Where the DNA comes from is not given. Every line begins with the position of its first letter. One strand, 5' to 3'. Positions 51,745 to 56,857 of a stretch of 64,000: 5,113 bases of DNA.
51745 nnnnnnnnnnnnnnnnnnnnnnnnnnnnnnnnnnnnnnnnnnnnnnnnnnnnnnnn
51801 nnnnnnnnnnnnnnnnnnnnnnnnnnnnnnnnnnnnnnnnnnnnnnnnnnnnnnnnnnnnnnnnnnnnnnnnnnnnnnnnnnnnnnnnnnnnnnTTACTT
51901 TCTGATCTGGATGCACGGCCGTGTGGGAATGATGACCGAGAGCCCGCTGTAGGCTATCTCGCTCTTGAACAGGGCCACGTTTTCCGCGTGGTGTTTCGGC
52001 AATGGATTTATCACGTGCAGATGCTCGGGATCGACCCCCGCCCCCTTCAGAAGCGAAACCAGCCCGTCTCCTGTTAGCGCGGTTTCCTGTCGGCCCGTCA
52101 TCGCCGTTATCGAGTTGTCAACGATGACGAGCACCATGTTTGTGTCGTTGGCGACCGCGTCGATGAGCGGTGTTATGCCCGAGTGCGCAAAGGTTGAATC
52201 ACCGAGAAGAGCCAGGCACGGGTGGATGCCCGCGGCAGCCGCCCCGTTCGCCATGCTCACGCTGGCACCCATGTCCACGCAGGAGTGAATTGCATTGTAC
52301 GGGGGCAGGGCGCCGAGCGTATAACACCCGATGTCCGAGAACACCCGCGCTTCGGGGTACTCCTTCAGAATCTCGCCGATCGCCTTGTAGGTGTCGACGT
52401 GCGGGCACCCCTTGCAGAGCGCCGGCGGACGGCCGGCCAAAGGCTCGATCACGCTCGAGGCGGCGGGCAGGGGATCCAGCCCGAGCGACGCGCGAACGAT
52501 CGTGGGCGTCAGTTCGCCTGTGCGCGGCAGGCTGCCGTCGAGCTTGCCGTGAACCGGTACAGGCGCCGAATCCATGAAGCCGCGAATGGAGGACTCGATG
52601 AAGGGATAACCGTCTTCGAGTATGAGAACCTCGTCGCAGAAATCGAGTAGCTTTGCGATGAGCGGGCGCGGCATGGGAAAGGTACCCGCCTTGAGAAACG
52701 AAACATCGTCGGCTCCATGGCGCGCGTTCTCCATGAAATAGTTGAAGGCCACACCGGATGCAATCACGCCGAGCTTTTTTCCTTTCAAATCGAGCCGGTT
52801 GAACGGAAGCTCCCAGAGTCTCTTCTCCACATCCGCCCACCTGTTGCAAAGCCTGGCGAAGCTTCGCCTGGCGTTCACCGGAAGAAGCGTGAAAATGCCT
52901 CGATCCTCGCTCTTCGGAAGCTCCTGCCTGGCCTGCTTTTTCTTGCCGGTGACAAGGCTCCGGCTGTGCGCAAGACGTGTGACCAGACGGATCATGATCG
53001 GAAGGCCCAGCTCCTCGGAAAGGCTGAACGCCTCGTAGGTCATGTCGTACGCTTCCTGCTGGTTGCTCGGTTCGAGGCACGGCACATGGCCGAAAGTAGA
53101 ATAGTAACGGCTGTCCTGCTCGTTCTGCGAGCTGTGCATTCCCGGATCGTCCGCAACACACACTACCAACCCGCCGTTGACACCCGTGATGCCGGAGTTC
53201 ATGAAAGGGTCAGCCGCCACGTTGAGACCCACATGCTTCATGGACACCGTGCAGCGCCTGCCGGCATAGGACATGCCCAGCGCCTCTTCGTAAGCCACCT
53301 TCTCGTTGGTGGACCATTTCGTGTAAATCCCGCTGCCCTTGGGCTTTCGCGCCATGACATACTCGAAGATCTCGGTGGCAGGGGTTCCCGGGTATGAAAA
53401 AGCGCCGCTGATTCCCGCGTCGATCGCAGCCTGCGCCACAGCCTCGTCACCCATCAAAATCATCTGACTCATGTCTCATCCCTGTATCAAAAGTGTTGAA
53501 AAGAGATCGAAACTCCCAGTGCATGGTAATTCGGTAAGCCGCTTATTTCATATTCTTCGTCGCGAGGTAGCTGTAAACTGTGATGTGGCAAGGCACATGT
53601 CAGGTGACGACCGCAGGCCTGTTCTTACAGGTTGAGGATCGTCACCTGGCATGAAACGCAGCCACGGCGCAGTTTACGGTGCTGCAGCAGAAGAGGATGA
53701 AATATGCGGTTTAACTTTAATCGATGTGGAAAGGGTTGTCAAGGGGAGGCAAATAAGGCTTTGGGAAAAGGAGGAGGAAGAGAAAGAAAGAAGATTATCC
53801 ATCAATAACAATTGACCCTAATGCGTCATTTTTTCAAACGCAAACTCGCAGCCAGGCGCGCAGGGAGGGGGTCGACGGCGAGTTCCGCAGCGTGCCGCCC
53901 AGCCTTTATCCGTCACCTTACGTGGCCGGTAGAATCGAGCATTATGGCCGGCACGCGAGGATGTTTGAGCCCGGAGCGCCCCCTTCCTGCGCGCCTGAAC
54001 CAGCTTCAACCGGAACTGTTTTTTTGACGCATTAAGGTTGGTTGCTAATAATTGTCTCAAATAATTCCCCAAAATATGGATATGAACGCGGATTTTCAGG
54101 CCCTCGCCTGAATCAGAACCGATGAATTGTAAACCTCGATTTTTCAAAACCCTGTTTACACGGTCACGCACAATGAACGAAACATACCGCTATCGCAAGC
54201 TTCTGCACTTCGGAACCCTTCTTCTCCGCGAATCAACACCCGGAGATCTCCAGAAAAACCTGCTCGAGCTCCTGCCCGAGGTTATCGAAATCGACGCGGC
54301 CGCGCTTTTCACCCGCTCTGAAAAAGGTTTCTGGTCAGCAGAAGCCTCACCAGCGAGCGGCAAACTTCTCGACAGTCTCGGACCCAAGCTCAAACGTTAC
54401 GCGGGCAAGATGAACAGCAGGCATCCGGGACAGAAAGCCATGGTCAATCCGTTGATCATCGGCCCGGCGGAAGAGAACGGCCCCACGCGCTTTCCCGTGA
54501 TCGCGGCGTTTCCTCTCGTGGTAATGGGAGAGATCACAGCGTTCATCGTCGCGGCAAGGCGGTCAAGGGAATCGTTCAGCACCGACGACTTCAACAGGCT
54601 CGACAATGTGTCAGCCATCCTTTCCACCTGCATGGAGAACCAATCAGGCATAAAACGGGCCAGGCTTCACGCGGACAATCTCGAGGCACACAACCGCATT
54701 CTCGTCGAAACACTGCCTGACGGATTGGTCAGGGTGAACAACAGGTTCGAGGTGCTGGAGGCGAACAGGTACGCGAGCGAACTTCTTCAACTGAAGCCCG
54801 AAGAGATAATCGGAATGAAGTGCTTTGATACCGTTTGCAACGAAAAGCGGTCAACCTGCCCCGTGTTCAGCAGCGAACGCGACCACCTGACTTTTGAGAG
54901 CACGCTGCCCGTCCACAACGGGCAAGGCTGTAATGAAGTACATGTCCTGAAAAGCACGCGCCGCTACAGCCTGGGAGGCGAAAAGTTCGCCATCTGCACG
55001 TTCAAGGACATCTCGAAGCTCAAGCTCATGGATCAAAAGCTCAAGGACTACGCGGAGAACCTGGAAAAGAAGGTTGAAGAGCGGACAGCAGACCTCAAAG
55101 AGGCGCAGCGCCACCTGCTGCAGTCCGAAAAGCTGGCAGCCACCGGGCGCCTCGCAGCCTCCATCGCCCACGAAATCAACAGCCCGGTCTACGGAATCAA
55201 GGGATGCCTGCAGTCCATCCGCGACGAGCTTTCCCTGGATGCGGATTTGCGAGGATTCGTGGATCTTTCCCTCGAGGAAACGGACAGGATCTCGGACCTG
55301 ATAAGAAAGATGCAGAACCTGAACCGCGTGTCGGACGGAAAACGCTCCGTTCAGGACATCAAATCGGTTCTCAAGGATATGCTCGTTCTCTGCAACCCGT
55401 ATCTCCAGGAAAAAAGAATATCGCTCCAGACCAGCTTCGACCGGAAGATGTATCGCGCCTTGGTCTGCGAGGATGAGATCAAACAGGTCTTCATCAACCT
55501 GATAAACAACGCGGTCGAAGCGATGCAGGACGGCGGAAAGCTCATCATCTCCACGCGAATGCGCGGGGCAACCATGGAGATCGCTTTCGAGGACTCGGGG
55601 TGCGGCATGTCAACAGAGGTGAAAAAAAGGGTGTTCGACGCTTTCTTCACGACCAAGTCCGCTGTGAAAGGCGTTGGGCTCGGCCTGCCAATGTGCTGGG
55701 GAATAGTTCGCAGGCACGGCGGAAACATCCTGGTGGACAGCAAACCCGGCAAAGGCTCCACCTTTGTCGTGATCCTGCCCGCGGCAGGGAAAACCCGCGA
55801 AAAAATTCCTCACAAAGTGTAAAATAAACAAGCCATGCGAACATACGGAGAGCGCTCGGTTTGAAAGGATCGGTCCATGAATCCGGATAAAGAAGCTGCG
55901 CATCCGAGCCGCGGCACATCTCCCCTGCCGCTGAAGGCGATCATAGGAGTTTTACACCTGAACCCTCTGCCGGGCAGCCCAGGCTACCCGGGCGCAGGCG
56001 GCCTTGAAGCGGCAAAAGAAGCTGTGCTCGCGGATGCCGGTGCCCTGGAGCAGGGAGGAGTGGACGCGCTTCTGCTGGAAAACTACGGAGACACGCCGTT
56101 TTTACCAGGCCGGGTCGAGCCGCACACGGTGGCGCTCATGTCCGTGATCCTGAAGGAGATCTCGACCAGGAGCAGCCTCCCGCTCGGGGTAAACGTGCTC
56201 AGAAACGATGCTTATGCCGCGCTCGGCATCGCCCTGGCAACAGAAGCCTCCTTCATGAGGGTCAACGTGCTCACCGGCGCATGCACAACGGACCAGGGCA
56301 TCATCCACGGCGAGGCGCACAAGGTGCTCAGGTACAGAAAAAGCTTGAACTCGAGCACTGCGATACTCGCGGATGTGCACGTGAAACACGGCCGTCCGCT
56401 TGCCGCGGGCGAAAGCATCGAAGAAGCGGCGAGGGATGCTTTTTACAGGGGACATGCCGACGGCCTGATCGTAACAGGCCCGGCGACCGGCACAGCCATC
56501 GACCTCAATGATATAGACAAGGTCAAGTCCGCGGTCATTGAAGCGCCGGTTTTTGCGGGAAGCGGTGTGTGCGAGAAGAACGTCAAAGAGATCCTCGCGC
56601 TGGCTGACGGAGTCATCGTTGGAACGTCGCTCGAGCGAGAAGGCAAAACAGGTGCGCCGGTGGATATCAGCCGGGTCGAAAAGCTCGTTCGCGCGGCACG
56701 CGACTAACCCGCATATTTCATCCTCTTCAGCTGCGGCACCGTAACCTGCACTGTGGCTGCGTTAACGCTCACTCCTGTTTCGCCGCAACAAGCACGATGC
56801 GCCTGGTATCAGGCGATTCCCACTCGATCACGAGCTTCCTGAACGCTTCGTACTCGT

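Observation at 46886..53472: Convergent cluster of two cobalamin-type radical SAM enzymes, a PtsN-like EIIA and an 8-Cys mini-protein next to iorAB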

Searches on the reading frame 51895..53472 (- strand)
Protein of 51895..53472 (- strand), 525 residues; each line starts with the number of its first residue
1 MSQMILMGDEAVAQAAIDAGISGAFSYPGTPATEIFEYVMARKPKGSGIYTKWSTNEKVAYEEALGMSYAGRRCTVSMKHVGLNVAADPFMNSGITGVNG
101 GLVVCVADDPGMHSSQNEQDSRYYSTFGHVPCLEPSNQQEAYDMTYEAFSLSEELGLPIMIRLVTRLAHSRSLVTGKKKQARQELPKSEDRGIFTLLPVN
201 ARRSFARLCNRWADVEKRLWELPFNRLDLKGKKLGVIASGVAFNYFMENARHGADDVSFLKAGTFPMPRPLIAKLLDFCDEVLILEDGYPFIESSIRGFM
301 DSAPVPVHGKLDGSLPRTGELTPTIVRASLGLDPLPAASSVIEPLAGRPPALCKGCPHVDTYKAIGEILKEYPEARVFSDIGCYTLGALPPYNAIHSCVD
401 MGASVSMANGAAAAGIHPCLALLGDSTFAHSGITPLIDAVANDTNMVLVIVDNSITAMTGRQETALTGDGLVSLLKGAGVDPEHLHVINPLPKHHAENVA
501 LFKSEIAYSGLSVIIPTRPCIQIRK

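Call 3: search_protein_families(library=pfam, proteins=[window:51895-53472:-], max_evalue=0.01)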
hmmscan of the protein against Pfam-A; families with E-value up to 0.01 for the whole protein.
window:51895-53472:- (525 aa): 3 families
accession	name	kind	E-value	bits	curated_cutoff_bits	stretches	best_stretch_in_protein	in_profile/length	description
PF02775.26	TPP_enzyme_C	-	5e-14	52.8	21.9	1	380-468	1-97/151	Thiamine pyrophosphate enzyme, C-terminal TPP binding domain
PF01855.24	POR_N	-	4.2e-11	43.5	27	1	15-179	2-170/231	Pyruvate flavodoxin/ferredoxin oxidoreductase, thiamine diP-bdg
PF02776.23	TPP_enzyme_N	-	0.0057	16.9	26.8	0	8-84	3-75/119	Thiamine pyrophosphate enzyme, N-terminal TPP binding domain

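Call 4: search_protein_families(library=ncbifam, proteins=[window:51895-53472:-], max_evalue=0.01)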
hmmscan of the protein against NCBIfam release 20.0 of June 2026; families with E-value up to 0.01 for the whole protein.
window:51895-53472:- (525 aa): 11 families
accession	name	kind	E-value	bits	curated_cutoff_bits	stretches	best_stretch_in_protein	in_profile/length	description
TIGR03336.1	IOR_alpha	equivalog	1.4e-151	505.8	650.9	1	4-524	3-535/595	indolepyruvate ferredoxin oxidoreductase subunit alpha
NF009589.0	PRK13030.1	subfamily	1.5e-26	92.4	816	1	82-479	128-562/1170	indolepyruvate ferredoxin oxidoreductase family protein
NF006412.0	PRK08659.1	equivalog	1.8e-18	66.9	411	1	3-182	5-189/378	2-oxoacid:acceptor oxidoreductase subunit alpha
NF005507.0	PRK07119.1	subfamily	5.4e-17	61.6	399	1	2-182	3-188/352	3-methyl-2-oxobutanoate dehydrogenase subunit VorB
NF009588.0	PRK13029.1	subfamily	5.4e-16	57.7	952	2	344-496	448-593/1196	indolepyruvate ferredoxin oxidoreductase family protein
TIGR03710.1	OAFO_sf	subfamily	1.6e-12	46.8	482.75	1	3-76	193-265/561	2-oxoacid:acceptor oxidoreductase subunit alpha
NF007206.0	PRK09627.1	equivalog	1.4e-07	30.8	579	1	2-171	2-176/375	2-oxoglutarate synthase subunit alpha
NF004813.0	PRK06163.1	equivalog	0.00033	20.4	240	1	400-482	58-142/202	hypothetical protein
TIGR03846.1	sulfopy_beta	equivalog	0.00098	19.1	221.5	1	401-480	44-125/182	sulfopyruvate decarboxylase subunit beta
NF006232.0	PRK08366.1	equivalog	0.0011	17.7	646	1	4-170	8-176/394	2-ketoisovalerate ferredoxin oxidoreductase subunit alpha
NF008820.0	PRK11866.1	equivalog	0.0054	16.2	402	1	347-473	12-142/287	2-oxoacid ferredoxin oxidoreductase subunit beta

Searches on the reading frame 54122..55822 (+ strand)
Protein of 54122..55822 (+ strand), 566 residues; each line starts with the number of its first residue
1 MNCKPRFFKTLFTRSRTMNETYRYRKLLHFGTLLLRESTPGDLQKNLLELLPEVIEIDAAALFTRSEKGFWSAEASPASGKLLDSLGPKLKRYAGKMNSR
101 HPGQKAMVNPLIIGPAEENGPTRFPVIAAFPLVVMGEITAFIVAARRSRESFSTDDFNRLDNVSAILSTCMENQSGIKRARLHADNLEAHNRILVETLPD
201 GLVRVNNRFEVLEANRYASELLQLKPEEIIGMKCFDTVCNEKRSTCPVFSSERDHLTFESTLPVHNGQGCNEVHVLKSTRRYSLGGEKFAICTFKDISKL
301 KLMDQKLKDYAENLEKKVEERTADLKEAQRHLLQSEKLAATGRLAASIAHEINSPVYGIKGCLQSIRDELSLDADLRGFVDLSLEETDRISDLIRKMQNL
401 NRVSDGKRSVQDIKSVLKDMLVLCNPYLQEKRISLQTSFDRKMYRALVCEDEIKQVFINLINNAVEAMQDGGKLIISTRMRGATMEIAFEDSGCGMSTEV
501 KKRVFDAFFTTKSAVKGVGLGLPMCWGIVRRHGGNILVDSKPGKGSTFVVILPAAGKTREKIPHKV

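Call 39: search_protein_families(library=pfam, proteins=[window:54122-55822:+], max_evalue=0.0001)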
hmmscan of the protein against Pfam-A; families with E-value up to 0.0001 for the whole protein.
window:54122-55822:+ (566 aa): 4 families
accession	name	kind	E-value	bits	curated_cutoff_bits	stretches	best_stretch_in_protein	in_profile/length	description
PF02518.31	HATPase_c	-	5.4e-22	78.8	26.4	1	450-554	3-109/111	Histidine kinase-, DNA gyrase B-, and HSP90-like ATPase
PF00512.31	HisKA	-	1.6e-11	44.5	26.9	1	342-404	3-64/66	His Kinase A (phospho-acceptor) domain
PF13426.13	PAS_9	-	1.3e-06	29.1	27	1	199-298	1-102/103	PAS domain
PF00989.32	PAS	-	5.7e-05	23.5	22.6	0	192-264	4-81/113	PAS fold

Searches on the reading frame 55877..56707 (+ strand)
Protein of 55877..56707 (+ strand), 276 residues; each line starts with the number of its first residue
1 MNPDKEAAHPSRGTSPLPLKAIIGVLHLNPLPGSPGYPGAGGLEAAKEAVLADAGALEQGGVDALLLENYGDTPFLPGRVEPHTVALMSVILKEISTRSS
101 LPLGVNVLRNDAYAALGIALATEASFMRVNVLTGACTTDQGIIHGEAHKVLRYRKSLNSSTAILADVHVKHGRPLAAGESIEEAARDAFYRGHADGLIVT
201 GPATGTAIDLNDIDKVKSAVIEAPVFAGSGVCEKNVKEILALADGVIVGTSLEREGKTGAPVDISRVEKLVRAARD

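Call 39: search_protein_families(library=pfam, proteins=[window:55877-56707:+], max_evalue=0.0001)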
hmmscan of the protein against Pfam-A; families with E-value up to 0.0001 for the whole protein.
window:55877-56707:+ (276 aa): 1 family
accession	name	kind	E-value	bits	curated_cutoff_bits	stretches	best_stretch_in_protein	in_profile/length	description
PF03437.21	BtpA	-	6.7e-86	288.3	30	1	20-275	3-253/254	BtpA family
